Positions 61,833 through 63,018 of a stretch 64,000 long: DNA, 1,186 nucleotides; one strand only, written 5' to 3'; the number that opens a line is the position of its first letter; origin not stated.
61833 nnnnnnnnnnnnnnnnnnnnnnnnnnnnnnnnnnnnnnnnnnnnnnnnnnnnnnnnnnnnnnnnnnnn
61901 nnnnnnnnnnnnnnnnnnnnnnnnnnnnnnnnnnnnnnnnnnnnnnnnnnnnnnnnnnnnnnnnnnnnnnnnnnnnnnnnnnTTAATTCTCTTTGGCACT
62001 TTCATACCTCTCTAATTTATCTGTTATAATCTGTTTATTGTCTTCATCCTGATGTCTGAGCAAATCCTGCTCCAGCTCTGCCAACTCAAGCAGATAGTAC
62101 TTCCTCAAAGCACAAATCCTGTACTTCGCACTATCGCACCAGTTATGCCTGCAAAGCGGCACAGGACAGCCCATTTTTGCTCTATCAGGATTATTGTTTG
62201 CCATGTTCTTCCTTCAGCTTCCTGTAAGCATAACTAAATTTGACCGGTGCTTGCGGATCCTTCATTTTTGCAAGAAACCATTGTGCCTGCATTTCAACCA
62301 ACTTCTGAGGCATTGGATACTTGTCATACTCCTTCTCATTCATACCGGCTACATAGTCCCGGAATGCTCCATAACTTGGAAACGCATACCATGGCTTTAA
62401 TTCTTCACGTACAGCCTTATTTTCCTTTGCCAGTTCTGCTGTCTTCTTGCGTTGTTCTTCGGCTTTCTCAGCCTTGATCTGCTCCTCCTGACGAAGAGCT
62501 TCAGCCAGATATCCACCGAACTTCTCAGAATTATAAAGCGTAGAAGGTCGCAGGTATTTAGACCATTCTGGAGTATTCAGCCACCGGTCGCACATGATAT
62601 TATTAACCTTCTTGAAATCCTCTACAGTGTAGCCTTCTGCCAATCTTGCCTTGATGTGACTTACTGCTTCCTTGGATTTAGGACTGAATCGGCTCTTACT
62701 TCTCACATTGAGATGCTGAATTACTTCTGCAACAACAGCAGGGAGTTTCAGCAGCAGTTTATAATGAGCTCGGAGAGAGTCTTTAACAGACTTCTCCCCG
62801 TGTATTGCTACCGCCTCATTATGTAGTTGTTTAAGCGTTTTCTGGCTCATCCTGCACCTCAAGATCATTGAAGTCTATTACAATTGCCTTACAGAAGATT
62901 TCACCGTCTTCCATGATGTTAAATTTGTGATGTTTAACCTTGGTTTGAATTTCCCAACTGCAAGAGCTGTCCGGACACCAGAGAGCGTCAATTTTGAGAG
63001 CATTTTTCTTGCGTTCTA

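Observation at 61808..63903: Early-like cassette with an extremely acidic 154-aa protein and a small zinc-finger protein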

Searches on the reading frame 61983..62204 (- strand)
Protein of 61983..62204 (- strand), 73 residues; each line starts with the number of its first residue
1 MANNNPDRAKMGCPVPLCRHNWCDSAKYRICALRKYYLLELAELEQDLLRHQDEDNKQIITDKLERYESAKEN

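Call 4: search_protein_families(library=pfam, proteins=[window:61983-62204:-], max_evalue=0.1)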
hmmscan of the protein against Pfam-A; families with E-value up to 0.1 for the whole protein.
window:61983-62204:- (73 aa): 0 families

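Call 5: search_protein_families(library=phrogs, proteins=[window:61983-62204:-], max_evalue=0.1)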
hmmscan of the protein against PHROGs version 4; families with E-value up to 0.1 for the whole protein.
window:61983-62204:- (73 aa): 1 family
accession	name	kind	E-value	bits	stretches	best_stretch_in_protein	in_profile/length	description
phrog_20448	-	unknown function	0.056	14.5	1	41-66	8-33/66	-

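Call 6: search_protein_families(library=ncbifam, proteins=[window:61983-62204:-], max_evalue=0.1)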
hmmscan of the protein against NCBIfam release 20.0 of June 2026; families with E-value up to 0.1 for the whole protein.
window:61983-62204:- (73 aa): 0 families

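Call 17: search_protein_families(library=padloc, proteins=[window:61983-62204:-], max_evalue=1)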
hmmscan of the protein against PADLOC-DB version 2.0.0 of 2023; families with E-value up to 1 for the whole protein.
window:61983-62204:- (73 aa): 0 families

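Call 54: search_protein_families(library=pfam, proteins=[L128:2-1513:+, L128:1518-2225:+, L128:2336-2989:+, L128:2970-3389:+, L128:3382-3573:+, L128:4014-4562:+, L128:4559-4903:+], max_evalue=0.01)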
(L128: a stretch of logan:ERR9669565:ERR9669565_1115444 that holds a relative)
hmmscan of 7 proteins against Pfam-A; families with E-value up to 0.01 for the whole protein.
L128:2-1513:+ (503 aa): 2 families
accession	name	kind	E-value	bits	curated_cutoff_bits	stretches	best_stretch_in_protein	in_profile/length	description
PF09299.17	Mu-transpos_C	-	4.3e-15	55.9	21.7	1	326-384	2-60/61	Mu transposase, C-terminal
PF00665.32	rve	-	2.1e-06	28.3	32.6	1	124-222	15-101/102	Integrase core domain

L128:1518-2225:+ (235 aa): 11 families
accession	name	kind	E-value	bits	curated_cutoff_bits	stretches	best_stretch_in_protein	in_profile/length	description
PF13401.12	AAA_22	-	1.9e-15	57.8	27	1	32-153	6-130/130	AAA domain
PF00004.35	AAA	-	2.2e-12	48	21.2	1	35-165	2-124/131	ATPase family associated with various cellular activities (AAA)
PF05621.17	TniB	-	2.9e-07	30.5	22.4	1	4-158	8-174/189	Bacterial TniB protein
PF13191.12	AAA_16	-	1.6e-05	25.9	32.6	1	16-120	9-144/167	AAA ATPase domain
PF13671.12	AAA_33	-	0.0003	21.5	27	1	35-83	3-49/143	AAA domain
PF13245.12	AAA_19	-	0.00052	20.6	25.1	1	35-145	15-124/134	AAA domain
PF05496.18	RuvB_N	-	0.00075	19.7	27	0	9-65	12-66/159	Holliday junction DNA helicase RuvB P-loop domain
PF13173.12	AAA_14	-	0.00092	19.7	27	1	37-164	8-115/129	AAA domain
PF07728.20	AAA_5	-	0.0015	19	22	1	35-121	3-79/139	AAA domain (dynein-related subfamily)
PF01637.24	ATPase_2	-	0.0015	18.8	33.2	1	35-127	24-136/225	ATPase domain predominantly from Archaea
PF24883.2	NPHP3_N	-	0.0022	18.6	24.8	0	71-137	86-153/164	Nephrocystin 3, N-terminal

L128:2336-2989:+ (217 aa): 0 families

L128:2970-3389:+ (139 aa): 1 family
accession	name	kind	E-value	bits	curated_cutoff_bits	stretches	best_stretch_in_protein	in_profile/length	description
PF06252.17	GemA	-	0.0067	17.8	27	1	29-90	1-55/119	Bacteriophage Mu, GemA protein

L128:3382-3573:+ (63 aa): 0 families

L128:4014-4562:+ (182 aa): 1 family
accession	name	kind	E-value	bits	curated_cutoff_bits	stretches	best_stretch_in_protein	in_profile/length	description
PF04802.21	PP4R3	-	0.00086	18.5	27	1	71-145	322-397/497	Phosphatase 4 regulatory subunit 3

L128:4559-4903:+ (114 aa): 0 families

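Call 57: find_homologous_proteins(query=window:61983-62204:-, max_evalue=0.01)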
Query window:61983-62204:- (73 aa): 1 proteins with E <= 0.01 among 1 candidates.
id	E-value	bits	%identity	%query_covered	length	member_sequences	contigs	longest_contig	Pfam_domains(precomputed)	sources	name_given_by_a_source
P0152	1.1e-43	163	100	100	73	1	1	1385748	-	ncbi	-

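Call 63: predict_structure(protein=window:61983-62204:-)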
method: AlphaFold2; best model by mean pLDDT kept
length: 73 residues; sequences in the alignment: 1
mean_pLDDT: 75.0   pTM: 0.44
mean pLDDT of the five models: 75.0, 65.1, 57.5, 53.5, 47.0
residues with pLDDT >= 90: 6; 70-90: 44; 50-70: 14; < 50: 9
segments of 3 or more residues with pLDDT < 50: 1-6
pLDDT, mean of each block of 10 residues (from residue 1): 46 82 88 90 81 63 79 63
secondary structure, 60 per line:
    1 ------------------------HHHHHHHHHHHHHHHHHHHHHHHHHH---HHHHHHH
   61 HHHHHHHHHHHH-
elements in order: H25-50 H54-72

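Call 72: search_solved_structures(query=window:61983-62204:-, max_evalue=10)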
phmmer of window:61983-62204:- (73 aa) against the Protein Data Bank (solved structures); distinct sequences matched with E-value up to 10: 3.
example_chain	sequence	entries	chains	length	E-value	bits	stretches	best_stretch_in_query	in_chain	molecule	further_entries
6j7e_A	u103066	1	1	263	1.4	12.5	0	14-57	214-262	Nitrogen assimilation regulatory protein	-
6jdi_A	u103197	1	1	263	1.4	12.5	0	14-57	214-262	Nitrogen assimilation regulatory protein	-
6jdl_A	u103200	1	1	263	1.4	12.4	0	14-57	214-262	Nitrogen assimilation regulatory protein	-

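Call 82: search_dna_similar(query=window:61983-62204:-, collection=phages, mode=protein, max_evalue=1)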
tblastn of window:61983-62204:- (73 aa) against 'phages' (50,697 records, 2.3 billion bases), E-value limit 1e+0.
No match.

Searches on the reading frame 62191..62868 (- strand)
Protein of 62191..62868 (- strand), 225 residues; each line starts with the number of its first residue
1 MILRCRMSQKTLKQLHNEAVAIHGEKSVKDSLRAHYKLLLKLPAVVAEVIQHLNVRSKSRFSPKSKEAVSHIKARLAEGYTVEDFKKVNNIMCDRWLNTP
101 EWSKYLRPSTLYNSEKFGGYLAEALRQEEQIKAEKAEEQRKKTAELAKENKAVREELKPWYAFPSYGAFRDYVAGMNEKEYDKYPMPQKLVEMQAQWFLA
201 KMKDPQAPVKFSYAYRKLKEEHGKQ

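Call 4: search_protein_families(library=pfam, proteins=[window:62191-62868:-], max_evalue=0.1)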
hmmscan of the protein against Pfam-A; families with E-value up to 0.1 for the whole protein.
window:62191-62868:- (225 aa): 2 families
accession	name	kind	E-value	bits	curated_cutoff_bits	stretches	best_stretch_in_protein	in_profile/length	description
PF09524.15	Phg_2220_C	-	6.2e-23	81.1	27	1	49-121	1-72/73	Conserved phage C-terminus (Phg_2220_C)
PF06864.17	PAP_PilO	-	0.084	12.1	26.7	1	101-169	170-236/419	Pilin accessory protein (PilO)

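Call 5: search_protein_families(library=phrogs, proteins=[window:62191-62868:-], max_evalue=0.1)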
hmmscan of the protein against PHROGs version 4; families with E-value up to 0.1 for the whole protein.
window:62191-62868:- (225 aa): 6 families
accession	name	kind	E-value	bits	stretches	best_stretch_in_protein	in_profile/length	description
phrog_428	-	DNA, RNA and nucleotide metabolism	1.2e-26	94.9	1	46-183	234-369/455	replication initiation protein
phrog_1163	-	unknown function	7.1e-22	79.4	1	46-138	175-265/273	-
phrog_22793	-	unknown function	3.7e-16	60.2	1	47-140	60-152/177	-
phrog_20981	-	unknown function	2.1e-14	54.9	1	45-136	176-266/293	-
phrog_20827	-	unknown function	1.1e-06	29.5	1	10-127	53-165/252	-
phrog_11837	-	unknown function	0.022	16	1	82-157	35-108/121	-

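Call 6: search_protein_families(library=ncbifam, proteins=[window:62191-62868:-], max_evalue=0.1)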
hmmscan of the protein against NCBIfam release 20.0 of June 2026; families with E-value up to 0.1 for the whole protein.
window:62191-62868:- (225 aa): 1 family
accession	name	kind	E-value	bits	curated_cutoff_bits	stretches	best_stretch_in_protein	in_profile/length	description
TIGR02220.1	phg_TIGR02220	hypoth_equivalog_domain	5e-22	78.1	66.65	1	47-122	2-76/77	phage conserved hypothetical protein, C-terminal domain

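Call 17: search_protein_families(library=padloc, proteins=[window:62191-62868:-], max_evalue=1)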
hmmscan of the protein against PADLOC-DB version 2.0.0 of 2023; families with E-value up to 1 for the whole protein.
window:62191-62868:- (225 aa): 0 families

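Call 54: search_protein_families(library=pfam, proteins=[L128:2-1513:+, L128:1518-2225:+, L128:2336-2989:+, L128:2970-3389:+, L128:3382-3573:+, L128:4014-4562:+, L128:4559-4903:+], max_evalue=0.01)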
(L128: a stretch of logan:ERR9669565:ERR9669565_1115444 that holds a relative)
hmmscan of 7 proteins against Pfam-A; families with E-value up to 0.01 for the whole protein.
L128:2-1513:+ (503 aa): 2 families
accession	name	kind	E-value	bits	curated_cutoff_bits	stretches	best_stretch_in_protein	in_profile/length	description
PF09299.17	Mu-transpos_C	-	4.3e-15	55.9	21.7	1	326-384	2-60/61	Mu transposase, C-terminal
PF00665.32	rve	-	2.1e-06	28.3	32.6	1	124-222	15-101/102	Integrase core domain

L128:1518-2225:+ (235 aa): 11 families
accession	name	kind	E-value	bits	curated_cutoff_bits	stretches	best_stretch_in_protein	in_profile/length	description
PF13401.12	AAA_22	-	1.9e-15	57.8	27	1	32-153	6-130/130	AAA domain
PF00004.35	AAA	-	2.2e-12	48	21.2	1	35-165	2-124/131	ATPase family associated with various cellular activities (AAA)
PF05621.17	TniB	-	2.9e-07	30.5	22.4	1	4-158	8-174/189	Bacterial TniB protein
PF13191.12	AAA_16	-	1.6e-05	25.9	32.6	1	16-120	9-144/167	AAA ATPase domain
PF13671.12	AAA_33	-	0.0003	21.5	27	1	35-83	3-49/143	AAA domain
PF13245.12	AAA_19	-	0.00052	20.6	25.1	1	35-145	15-124/134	AAA domain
PF05496.18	RuvB_N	-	0.00075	19.7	27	0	9-65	12-66/159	Holliday junction DNA helicase RuvB P-loop domain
PF13173.12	AAA_14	-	0.00092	19.7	27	1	37-164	8-115/129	AAA domain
PF07728.20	AAA_5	-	0.0015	19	22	1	35-121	3-79/139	AAA domain (dynein-related subfamily)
PF01637.24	ATPase_2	-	0.0015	18.8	33.2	1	35-127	24-136/225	ATPase domain predominantly from Archaea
PF24883.2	NPHP3_N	-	0.0022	18.6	24.8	0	71-137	86-153/164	Nephrocystin 3, N-terminal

L128:2336-2989:+ (217 aa): 0 families

L128:2970-3389:+ (139 aa): 1 family
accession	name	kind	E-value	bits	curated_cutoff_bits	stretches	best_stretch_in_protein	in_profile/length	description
PF06252.17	GemA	-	0.0067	17.8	27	1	29-90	1-55/119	Bacteriophage Mu, GemA protein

L128:3382-3573:+ (63 aa): 0 families

L128:4014-4562:+ (182 aa): 1 family
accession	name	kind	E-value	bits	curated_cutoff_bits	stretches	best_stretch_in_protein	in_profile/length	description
PF04802.21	PP4R3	-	0.00086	18.5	27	1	71-145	322-397/497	Phosphatase 4 regulatory subunit 3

L128:4559-4903:+ (114 aa): 0 families
